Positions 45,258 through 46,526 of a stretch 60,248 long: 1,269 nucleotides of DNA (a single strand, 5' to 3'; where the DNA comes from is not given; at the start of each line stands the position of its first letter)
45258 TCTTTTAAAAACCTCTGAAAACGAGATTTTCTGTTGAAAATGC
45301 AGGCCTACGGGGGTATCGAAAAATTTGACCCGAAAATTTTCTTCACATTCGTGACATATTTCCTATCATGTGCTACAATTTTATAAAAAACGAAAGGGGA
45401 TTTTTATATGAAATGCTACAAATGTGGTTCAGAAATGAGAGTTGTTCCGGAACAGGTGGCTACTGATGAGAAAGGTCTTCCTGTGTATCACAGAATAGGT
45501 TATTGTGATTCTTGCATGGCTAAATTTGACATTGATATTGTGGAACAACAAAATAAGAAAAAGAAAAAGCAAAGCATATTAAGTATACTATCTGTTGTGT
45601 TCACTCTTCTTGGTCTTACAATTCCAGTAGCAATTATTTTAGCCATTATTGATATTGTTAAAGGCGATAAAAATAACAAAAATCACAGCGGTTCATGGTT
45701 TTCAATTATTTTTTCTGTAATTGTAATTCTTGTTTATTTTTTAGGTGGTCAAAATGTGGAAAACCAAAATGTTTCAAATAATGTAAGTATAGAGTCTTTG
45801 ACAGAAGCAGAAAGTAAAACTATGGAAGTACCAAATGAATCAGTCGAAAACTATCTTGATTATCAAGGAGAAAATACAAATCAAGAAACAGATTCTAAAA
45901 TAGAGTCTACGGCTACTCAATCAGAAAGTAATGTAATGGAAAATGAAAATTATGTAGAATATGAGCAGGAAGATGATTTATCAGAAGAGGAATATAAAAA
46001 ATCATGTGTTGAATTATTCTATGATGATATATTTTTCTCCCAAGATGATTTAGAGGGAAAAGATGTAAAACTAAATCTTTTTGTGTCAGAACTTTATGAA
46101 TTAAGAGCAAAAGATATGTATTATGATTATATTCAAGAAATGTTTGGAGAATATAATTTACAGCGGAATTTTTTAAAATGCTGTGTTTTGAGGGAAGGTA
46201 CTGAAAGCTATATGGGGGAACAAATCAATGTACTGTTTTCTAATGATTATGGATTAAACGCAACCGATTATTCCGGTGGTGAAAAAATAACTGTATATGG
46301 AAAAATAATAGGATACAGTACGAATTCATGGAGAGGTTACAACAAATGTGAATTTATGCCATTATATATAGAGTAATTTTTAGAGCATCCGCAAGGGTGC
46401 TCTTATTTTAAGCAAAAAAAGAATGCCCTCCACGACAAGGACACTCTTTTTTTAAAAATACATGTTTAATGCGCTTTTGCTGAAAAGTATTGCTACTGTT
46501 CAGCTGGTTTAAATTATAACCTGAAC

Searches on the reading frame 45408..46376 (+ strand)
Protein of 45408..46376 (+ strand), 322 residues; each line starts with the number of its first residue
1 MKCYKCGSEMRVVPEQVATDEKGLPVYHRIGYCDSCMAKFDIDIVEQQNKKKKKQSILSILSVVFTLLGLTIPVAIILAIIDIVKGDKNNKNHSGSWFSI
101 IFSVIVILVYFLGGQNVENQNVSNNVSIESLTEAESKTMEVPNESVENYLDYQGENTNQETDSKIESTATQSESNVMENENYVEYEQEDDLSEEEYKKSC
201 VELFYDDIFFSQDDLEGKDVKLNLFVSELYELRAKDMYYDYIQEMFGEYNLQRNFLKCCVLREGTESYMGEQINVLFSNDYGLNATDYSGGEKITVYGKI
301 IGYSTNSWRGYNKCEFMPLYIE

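Call 8: search_protein_families(library=pfam, max_evalue=0.1, proteins=[window:45408-46376:+])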
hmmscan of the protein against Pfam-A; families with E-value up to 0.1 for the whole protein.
window:45408-46376:+ (322 aa): 4 families
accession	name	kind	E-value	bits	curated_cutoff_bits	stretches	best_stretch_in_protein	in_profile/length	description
PF12725.13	DUF3810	-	0.00084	19.2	28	1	59-185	23-149/311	Protein of unknown function (DUF3810)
PF13273.12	DUF4064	-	0.0011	19.6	32.1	1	43-106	38-99/102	Protein of unknown function (DUF4064)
PF01901.21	O_anti_polymase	-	0.0044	16.8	24.2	1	46-147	130-227/335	Putative O-antigen polymerase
PF09591.15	DUF2463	-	0.0059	17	22.5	1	48-112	45-109/210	Protein of unknown function (DUF2463)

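Call 9: search_protein_families(library=phrogs, max_evalue=0.01, proteins=[window:45408-46376:+])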
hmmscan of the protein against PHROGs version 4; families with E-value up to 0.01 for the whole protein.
window:45408-46376:+ (322 aa): 0 families

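Call 89: search_protein_families(library=padloc, max_evalue=0.01, proteins=[window:45408-46376:+])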
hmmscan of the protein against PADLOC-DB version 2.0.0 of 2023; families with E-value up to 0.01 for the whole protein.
window:45408-46376:+ (322 aa): 0 families

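Call 90: search_protein_families(library=ncbifam, max_evalue=0.01, proteins=[window:45408-46376:+])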
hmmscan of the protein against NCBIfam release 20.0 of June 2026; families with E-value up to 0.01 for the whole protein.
window:45408-46376:+ (322 aa): 4 families
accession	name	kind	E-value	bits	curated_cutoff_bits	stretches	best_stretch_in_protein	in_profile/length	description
NF041635.1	STM3941_fam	subfamily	0.0014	18.6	40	1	51-111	1-53/157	STM3941 family protein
TIGR03943.1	TIGR03943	equivalog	0.0015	17.9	88.8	1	64-183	13-117/221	TIGR03943 family putative permease subunit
NF045951.1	MAG0110_fam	subfamily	0.0049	16.2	98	1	47-112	4-70/237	MAG0110 family membrane protein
NF003715.0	PRK05326.1-2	equivalog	0.0072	14.7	309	1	68-196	338-461/595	potassium/proton antiporter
